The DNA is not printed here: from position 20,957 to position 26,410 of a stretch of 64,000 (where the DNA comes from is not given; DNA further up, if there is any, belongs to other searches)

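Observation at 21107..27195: ECF sigma / anti-sigma / 1717-aa secreted repeat-protein operon directly upstream of the MSHA secretion operon, while mshQ is missing from its canonical site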

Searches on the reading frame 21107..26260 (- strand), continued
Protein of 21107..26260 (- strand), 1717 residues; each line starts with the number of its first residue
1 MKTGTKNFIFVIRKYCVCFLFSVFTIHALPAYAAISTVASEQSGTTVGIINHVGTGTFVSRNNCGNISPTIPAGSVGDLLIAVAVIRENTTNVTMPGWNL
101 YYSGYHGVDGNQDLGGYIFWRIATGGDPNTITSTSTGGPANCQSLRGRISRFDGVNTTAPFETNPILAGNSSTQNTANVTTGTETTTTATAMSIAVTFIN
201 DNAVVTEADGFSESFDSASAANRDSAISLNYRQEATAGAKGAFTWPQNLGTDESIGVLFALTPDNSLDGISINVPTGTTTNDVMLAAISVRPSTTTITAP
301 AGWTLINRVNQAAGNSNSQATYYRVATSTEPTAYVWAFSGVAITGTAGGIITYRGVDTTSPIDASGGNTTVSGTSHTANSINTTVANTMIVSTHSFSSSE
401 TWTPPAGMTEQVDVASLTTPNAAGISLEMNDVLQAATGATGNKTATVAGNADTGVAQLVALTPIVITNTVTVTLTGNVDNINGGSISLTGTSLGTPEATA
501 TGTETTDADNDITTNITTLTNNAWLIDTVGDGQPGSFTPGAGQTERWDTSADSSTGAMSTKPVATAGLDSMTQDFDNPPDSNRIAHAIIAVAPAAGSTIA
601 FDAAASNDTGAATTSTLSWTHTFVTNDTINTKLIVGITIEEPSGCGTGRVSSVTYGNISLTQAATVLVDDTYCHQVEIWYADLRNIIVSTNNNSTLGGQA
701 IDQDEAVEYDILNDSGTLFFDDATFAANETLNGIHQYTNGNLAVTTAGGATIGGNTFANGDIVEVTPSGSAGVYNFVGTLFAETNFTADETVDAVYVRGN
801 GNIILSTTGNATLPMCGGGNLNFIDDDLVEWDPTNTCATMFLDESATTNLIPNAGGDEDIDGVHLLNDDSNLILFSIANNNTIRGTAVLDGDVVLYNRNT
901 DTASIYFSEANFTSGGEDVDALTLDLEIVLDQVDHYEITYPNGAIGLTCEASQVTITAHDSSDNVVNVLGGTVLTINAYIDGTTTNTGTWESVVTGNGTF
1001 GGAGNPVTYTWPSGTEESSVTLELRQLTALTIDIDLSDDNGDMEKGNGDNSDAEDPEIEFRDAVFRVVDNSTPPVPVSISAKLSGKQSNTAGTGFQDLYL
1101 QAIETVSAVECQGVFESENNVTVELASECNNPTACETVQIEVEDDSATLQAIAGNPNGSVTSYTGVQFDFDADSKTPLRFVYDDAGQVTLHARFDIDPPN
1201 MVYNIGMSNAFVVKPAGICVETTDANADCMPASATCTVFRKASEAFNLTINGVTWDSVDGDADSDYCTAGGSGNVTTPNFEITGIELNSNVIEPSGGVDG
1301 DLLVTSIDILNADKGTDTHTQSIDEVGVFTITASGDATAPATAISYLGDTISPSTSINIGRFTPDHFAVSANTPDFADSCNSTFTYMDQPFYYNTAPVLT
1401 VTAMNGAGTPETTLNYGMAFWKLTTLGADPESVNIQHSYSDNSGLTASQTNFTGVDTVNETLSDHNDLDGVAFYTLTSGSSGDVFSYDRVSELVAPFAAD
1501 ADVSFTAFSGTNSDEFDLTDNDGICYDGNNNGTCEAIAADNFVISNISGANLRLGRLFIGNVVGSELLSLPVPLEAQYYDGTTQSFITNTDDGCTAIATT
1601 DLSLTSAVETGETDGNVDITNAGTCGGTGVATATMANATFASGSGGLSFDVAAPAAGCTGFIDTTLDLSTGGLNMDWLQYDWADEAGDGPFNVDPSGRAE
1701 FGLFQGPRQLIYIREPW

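Call 5: find_homologous_proteins(query=window:21107-26260:-, max_evalue=0.00001)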
Query window:21107-26260:- (1717 aa): 198 proteins with E <= 0.00001 among 8000 candidates; the best 120 are listed.
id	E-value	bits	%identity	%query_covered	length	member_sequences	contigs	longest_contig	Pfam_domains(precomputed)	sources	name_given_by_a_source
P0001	0.0e+0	3780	100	100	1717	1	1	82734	PF28243.1,PF28247.1,PF28238.1,PF20419.5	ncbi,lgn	-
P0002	0.0e+0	2107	62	100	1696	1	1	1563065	PF28243.1,PF28247.1,PF28238.1,PF20419.5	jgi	jgi:Family of unknown function (DUF6701)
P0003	0.0e+0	1826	58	100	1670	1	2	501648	PF28243.1,PF28247.1,PF28238.1,PF20419.5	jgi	jgi:uncharacterized protein DUF6701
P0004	0.0e+0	1792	56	100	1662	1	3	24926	PF28247.1,PF28238.1,PF20419.5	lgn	-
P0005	0.0e+0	1753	55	100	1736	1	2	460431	PF28243.1,PF28247.1,PF28238.1,PF20419.5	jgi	jgi:uncharacterized protein DUF6701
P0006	0.0e+0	1609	53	99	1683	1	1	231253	PF28243.1,PF28247.1,PF28238.1,PF20419.5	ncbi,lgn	-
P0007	0.0e+0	1584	53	99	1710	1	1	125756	PF28243.1,PF28247.1,PF28238.1,PF20419.5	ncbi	-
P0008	0.0e+0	1498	50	99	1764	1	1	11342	PF28247.1,PF28238.1,PF20419.5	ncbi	-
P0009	0.0e+0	1468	49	97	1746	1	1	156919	PF28243.1,PF28247.1,PF28238.1,PF20419.5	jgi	jgi:Family of unknown function (DUF6701)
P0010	0.0e+0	1442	50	99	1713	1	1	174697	PF28243.1,PF28247.1,PF28238.1,PF20419.5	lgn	-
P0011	0.0e+0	1101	59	53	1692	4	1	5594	PF28247.1,PF28238.1,PF20419.5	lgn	-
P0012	0.0e+0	1068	29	32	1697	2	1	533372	PF28247.1,PF28238.1,PF20419.5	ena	-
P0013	1.0e-217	744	39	25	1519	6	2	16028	PF28247.1,PF28238.1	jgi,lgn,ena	-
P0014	2.5e-217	743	52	26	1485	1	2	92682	PF28243.1,PF28247.1,PF28238.1,PF13385.14,PF20419.5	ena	-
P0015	3.7e-203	696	38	46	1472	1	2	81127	PF28243.1,PF28247.1,PF28238.1,PF13385.14,PF20419.5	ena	-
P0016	7.8e-199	681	35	48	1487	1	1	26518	PF28243.1,PF28247.1,PF28238.1,PF13385.14,PF20419.5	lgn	-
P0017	1.7e-198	680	35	48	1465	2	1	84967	PF28243.1,PF28247.1,PF28238.1,PF13385.14,PF20419.5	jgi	-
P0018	7.3e-195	668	37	46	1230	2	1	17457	PF28243.1,PF28247.1,PF28238.1,PF20419.5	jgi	jgi:hypothetical protein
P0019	1.3e-194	667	38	22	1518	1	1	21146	PF28247.1,PF28238.1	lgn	-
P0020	7.3e-191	655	36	46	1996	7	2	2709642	PF28243.1,PF28247.1,PF28238.1,PF07691.18,PF10528.15,PF13385.14,PF09458.17,PF20419.5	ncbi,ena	-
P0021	7.1e-179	615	46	29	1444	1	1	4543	PF28243.1,PF28247.1,PF28238.1,PF20419.5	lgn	-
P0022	8.2e-177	608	32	46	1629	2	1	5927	PF28243.1,PF28247.1,PF28238.1,PF07691.18,PF13385.14,PF20419.5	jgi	-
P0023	1.3e-176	608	39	22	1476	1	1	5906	PF28247.1,PF28238.1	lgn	-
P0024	2.9e-175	603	46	25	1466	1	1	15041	PF28243.1,PF28247.1,PF28238.1,PF20419.5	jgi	-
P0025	7.1e-175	602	54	26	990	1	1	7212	PF13385.14,PF20419.5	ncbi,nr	ncbi:MAG: LamG domain-containing protein, partial [Gammaproteobacteria bacterium]|nr:LamG domain-con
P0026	1.0e-174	602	48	27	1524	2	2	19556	PF28243.1,PF28247.1,PF28238.1,PF00354.25,PF13385.14,PF20419.5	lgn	-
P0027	6.1e-174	599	52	24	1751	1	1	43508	PF28243.1,PF28247.1,PF28238.1,PF07953.21,PF00354.25,PF13385.14,PF02210.32,PF00054.31,PF20419.5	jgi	-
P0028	1.4e-172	594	38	23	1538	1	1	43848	PF28247.1,PF28238.1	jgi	jgi:hypothetical protein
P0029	2.9e-171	590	52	38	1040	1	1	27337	PF02075.24,PF13385.14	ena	-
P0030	3.5e-171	590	51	25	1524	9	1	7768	PF28243.1,PF28247.1,PF28238.1,PF00354.25,PF13385.14,PF20419.5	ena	-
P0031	2.4e-169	584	40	20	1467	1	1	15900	PF28247.1,PF28238.1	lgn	-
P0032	4.1e-169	583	48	26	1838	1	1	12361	PF28243.1,PF28247.1,PF28238.1,PF13385.14,PF09458.17,PF20419.5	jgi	jgi:MSHA biogenesis protein MshQ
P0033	7.1e-168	579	38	25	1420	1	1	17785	PF28243.1,PF28247.1,PF28238.1,PF20419.5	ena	-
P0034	1.3e-166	575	36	27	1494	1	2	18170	PF28247.1,PF28238.1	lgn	-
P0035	1.4e-158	548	49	26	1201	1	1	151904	PF28243.1,PF28247.1,PF28238.1,PF20419.5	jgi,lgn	jgi:hypothetical protein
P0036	2.3e-158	547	37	23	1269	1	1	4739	PF28247.1,PF28238.1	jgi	jgi:hypothetical protein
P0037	1.9e-157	544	53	26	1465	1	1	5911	PF28243.1,PF28247.1,PF28238.1,PF13385.14,PF20419.5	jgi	jgi:MSHA biogenesis protein MshQ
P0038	1.1e-152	528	38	23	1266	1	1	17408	PF28247.1,PF28238.1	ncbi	-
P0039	5.9e-152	526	39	26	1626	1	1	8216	PF28243.1,PF28247.1,PF28238.1,PF07691.18,PF13385.14,PF20419.5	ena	-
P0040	5.6e-151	523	48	26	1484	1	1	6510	PF28243.1,PF28247.1,PF28238.1,PF13385.14,PF20419.5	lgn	-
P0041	2.6e-150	521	40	24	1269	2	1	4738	PF28247.1,PF28238.1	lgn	-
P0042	1.4e-148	515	47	25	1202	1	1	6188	PF28243.1,PF28247.1,PF28238.1,PF20419.5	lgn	-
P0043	3.2e-147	510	43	27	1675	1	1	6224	PF28243.1,PF28247.1,PF28238.1,PF07691.18,PF13205.13,PF10528.15,PF13385.14,PF20419.5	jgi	jgi:Family of unknown function (DUF6701)/PA14 domain/Concanavalin A-like lectin/glucanases superfami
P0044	4.6e-147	510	32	27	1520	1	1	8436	PF28238.1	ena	-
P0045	1.6e-146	508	46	26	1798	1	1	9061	PF28243.1,PF28247.1,PF28238.1,PF00354.25,PF13385.14,PF02973.23,PF20419.5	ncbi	ncbi:MAG TPA: LamG domain-containing protein [Gammaproteobacteria bacterium]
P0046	8.3e-145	502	43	24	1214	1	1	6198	PF28243.1,PF28247.1,PF28238.1,PF20419.5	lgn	-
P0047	2.2e-144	501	48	24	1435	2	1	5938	PF28243.1,PF28247.1,PF28238.1,PF13385.14,PF20419.5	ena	-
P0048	2.7e-144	501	53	26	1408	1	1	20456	PF28243.1,PF28247.1,PF28238.1,PF20419.5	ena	-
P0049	2.8e-144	501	44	26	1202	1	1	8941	PF28247.1,PF28238.1,PF20419.5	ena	-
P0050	1.3e-142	495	51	25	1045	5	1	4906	PF28247.1,PF28238.1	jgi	jgi:MSHA biogenesis protein MshQ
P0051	1.7e-142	495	45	24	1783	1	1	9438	PF28243.1,PF28247.1,PF28238.1,PF07953.21,PF00354.25,PF13385.14,PF02973.23,PF02210.32,PF20419.5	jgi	jgi:MSHA biogenesis protein MshQ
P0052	2.4e-142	494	44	26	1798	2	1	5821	PF28243.1,PF28247.1,PF28238.1,PF07953.21,PF00354.25,PF13385.14,PF20419.5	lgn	-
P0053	3.2e-142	494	43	24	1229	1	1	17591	PF28243.1,PF28247.1,PF28238.1,PF20419.5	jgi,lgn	jgi:hypothetical protein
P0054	3.5e-142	494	46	24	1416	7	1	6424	PF28243.1,PF28247.1,PF28238.1,PF13385.14,PF20419.5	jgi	jgi:MSHA biogenesis protein MshQ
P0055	2.0e-141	491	53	24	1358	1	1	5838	PF28243.1,PF28247.1,PF28238.1,PF20419.5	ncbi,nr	ncbi:MAG: hypothetical protein NUV34_05350 [Sulfuricaulis sp.]|nr:hypothetical protein [Sulfuricauli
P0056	2.6e-141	491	44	25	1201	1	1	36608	PF28243.1,PF28247.1,PF28238.1,PF20419.5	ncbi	-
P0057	2.1e-140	488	47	26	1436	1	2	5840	PF28247.1,PF28238.1,PF13385.14,PF20419.5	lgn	-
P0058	6.4e-140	486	47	24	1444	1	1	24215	PF28243.1,PF28247.1,PF28238.1,PF20419.5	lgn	-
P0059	2.5e-138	481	45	24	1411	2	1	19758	PF28243.1,PF28247.1,PF28238.1,PF13385.14,PF20419.5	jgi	jgi:MSHA biogenesis protein MshQ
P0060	1.0e-137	479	47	24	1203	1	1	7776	PF28243.1,PF28247.1,PF28238.1,PF20419.5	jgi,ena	-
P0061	1.9e-137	478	46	25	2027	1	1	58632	PF28243.1,PF28247.1,PF28238.1,PF07953.21,PF00354.25,PF13385.14,PF20419.5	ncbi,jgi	jgi:MSHA biogenesis protein MshQ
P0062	2.0e-137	478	50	25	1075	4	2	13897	PF28247.1,PF28238.1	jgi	jgi:hypothetical protein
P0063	1.1e-135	472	44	25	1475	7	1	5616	PF28247.1,PF28238.1,PF18483.9,PF20419.5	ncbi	-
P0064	4.2e-135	470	46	25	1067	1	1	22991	PF28247.1,PF28238.1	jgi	jgi:hypothetical protein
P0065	6.8e-135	470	41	23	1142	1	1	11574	PF28247.1,PF28238.1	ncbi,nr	ncbi:MAG: hypothetical protein HYU76_11490 [Betaproteobacteria bacterium]|nr:hypothetical protein [B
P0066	5.7e-134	466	46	23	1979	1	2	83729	PF28243.1,PF28247.1,PF28238.1,PF13385.14,PF20419.5,PF19077.7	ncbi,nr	ncbi:MAG: hypothetical protein KKB30_15205 [Proteobacteria bacterium]|nr:hypothetical protein [Pseud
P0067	1.0e-133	466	45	26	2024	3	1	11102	PF28243.1,PF28247.1,PF28238.1,PF07953.21,PF00354.25,PF13385.14,PF20419.5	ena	-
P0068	1.6e-132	462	43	24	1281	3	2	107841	PF28243.1,PF28238.1,PF20419.5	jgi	-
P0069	2.7e-132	461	44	23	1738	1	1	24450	PF28243.1,PF28247.1,PF28238.1,PF07691.18,PF13385.14,PF20419.5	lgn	-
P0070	4.1e-132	460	45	24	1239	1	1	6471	PF28243.1,PF28247.1,PF28238.1,PF20419.5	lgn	-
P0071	8.8e-132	459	41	28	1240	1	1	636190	PF28243.1,PF28247.1,PF28238.1,PF20419.5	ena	-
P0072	6.6e-131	456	47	23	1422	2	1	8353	PF28243.1,PF28247.1,PF28238.1,PF13385.14,PF20419.5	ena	-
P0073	3.9e-130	454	43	24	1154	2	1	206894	PF28243.1,PF28247.1,PF28238.1,PF20419.5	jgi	-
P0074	1.2e-129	452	44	26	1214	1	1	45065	PF28247.1,PF28238.1,PF20419.5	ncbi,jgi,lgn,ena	-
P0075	1.6e-129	452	43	25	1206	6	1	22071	PF28243.1,PF28247.1,PF28238.1,PF20419.5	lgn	-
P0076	2.3e-129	451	44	26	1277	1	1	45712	PF28243.1,PF28247.1,PF28238.1,PF20419.5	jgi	jgi:hypothetical protein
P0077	6.3e-129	450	42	25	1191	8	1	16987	PF28243.1,PF28247.1,PF28238.1,PF20419.5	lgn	-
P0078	1.3e-128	449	47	27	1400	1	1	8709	PF28243.1,PF28247.1,PF28238.1,PF20419.5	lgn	-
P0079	1.2e-127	445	41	27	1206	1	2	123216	PF28243.1,PF28247.1,PF28238.1,PF20419.5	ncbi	-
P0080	5.0e-127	443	48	24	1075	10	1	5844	PF28247.1,PF28238.1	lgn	-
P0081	5.3e-127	443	45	26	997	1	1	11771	PF13385.14,PF20419.5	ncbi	ncbi:MAG: LamG-like jellyroll fold domain-containing protein, partial [Burkholderiales bacterium]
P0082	1.2e-126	442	42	24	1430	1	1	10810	PF28243.1,PF28247.1,PF28238.1,PF13385.14,PF20419.5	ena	-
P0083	2.0e-126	441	41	28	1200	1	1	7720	PF28243.1,PF28247.1,PF28238.1,PF20419.5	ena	-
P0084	2.2e-126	441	43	24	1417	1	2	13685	PF28243.1,PF28247.1,PF28238.1,PF20419.5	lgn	-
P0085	4.7e-126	440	48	22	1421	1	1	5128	PF28243.1,PF28247.1,PF28238.1,PF20419.5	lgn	-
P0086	2.2e-124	435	45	25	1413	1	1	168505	PF28243.1,PF28247.1,PF28238.1,PF20419.5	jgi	-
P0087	1.1e-123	432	42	30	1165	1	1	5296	PF28243.1,PF28247.1,PF28238.1,PF20419.5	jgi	jgi:hypothetical protein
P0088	4.3e-123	430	42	25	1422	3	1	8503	PF28243.1,PF28247.1,PF28238.1,PF13385.14,PF20419.5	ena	-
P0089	4.5e-122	427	38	30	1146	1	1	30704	PF28243.1,PF28247.1,PF28238.1,PF20419.5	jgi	jgi:hypothetical protein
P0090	5.2e-122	427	42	27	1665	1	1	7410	PF28243.1,PF28247.1,PF28238.1,PF07691.18,PF07953.21,PF10528.15,PF13385.14,PF20419.5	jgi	jgi:MSHA biogenesis protein MshQ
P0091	1.1e-121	426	42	26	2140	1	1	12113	PF28243.1,PF28247.1,PF28238.1,PF13385.14,PF20419.5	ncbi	-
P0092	4.0e-120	421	30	45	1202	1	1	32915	PF28243.1,PF28247.1,PF28238.1,PF20419.5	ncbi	-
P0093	4.2e-120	420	44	24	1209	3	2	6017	PF28243.1,PF28247.1,PF28238.1,PF20419.5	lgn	-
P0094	5.5e-120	420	41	26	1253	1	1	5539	PF28243.1,PF28247.1,PF28238.1,PF20419.5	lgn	-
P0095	4.6e-119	417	43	25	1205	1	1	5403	PF28243.1,PF28247.1,PF28238.1,PF20419.5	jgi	jgi:hypothetical protein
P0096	8.9e-119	416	40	29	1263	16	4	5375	PF28243.1,PF28247.1,PF28238.1,PF20419.5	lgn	-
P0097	2.4e-118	415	39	31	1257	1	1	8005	PF28243.1,PF28247.1,PF28238.1,PF20419.5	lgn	-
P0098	3.8e-118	414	40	26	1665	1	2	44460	PF28243.1,PF28247.1,PF28238.1,PF07691.18,PF13385.14,PF20419.5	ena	-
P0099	2.2e-117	411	45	28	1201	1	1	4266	PF28243.1,PF28247.1,PF28238.1,PF20419.5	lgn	-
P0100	2.5e-117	411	41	26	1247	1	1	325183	PF28243.1,PF28247.1,PF28238.1,PF20419.5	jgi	-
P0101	5.0e-117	410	42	26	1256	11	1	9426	PF28243.1,PF28247.1,PF28238.1,PF20419.5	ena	-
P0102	7.1e-116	406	37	30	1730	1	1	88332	PF28243.1,PF28247.1,PF28238.1,PF20419.5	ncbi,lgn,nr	ncbi:MAG: hypothetical protein Q8O34_11975 [Rhodocyclaceae bacterium]|nr:hypothetical protein [Rhodo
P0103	4.6e-114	400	29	45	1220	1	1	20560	PF28243.1,PF28247.1,PF28238.1,PF20419.5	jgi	jgi:hypothetical protein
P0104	2.9e-113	398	43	23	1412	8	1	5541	PF28247.1,PF28238.1,PF13385.14,PF20419.5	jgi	jgi:MSHA biogenesis protein MshQ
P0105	1.9e-111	392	42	24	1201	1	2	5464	PF28243.1,PF28247.1,PF28238.1,PF20419.5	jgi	jgi:hypothetical protein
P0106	1.0e-110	389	47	24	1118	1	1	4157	PF28247.1,PF28238.1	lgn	-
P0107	2.0e-109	385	39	25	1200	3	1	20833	PF28247.1,PF28238.1,PF20419.5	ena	-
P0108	3.4e-108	381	44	24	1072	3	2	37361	PF28247.1,PF28238.1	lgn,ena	-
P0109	4.0e-108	381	46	25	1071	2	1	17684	PF28247.1,PF28238.1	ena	-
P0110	1.4e-107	379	46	25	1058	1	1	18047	PF28247.1,PF28238.1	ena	-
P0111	9.8e-107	376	45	25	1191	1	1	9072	PF28243.1,PF28247.1,PF28238.1,PF20419.5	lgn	-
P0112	1.9e-105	372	43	26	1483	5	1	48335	PF28243.1,PF28247.1,PF28238.1,PF20419.5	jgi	jgi:MSHA biogenesis protein MshQ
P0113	1.9e-104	369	40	23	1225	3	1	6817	PF28243.1,PF28247.1,PF28238.1,PF20419.5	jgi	jgi:hypothetical protein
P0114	5.3e-104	367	46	25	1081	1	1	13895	PF28247.1,PF28238.1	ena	-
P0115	4.3e-103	364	42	26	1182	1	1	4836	PF28247.1,PF28238.1,PF20419.5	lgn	-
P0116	1.0e-102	363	43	25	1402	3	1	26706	PF28247.1,PF28238.1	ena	-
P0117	3.6e-102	361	46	26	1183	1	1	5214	PF28247.1,PF28238.1,PF20419.5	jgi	-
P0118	4.8e-101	357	43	25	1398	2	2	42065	PF28247.1,PF28238.1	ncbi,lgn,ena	-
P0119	5.3e-101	357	43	26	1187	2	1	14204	PF28243.1,PF28247.1,PF28238.1,PF20419.5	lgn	-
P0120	1.9e-99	352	39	25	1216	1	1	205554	PF28243.1,PF28247.1,PF28238.1,PF20419.5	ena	-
